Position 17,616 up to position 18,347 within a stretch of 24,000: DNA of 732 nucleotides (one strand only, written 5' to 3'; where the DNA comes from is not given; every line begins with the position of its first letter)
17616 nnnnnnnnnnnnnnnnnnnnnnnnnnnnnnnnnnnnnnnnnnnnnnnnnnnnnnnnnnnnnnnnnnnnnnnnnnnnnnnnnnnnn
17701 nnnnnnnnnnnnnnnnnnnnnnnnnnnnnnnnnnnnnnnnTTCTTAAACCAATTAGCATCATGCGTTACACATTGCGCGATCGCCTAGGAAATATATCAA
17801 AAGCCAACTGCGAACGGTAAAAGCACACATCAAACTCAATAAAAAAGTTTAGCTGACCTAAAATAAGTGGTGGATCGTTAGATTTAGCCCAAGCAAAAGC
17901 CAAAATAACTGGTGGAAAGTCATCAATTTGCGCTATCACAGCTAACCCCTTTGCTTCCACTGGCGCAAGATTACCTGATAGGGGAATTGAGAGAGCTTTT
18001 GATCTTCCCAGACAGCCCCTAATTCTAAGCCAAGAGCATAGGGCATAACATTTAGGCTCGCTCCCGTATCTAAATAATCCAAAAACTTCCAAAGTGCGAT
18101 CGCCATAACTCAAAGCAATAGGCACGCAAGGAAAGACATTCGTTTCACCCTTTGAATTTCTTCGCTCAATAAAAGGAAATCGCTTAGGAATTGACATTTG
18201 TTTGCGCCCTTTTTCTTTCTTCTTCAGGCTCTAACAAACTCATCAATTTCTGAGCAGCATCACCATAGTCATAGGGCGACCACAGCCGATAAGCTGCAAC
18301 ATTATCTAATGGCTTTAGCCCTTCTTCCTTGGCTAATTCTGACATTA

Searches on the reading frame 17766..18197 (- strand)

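Call 32: search_protein_families(library=pfam, proteins=[window:17766-18197:-], max_evalue=0.01)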
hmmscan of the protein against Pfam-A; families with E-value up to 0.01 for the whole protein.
window:17766-18197:- (143 aa): 0 families

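Call 87: search_protein_families(library=padloc, proteins=[window:17766-18197:-], max_evalue=0.001)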
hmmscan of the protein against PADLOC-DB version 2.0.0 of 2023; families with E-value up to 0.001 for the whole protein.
window:17766-18197:- (143 aa): 2 families
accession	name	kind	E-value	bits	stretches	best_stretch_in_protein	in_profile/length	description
PDLC04692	PDC-M52B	-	8.8e-40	133.5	1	5-139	5-138/139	-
PDLC04693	PDC-M52B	-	1.2e-29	100.8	1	23-138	2-116/118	-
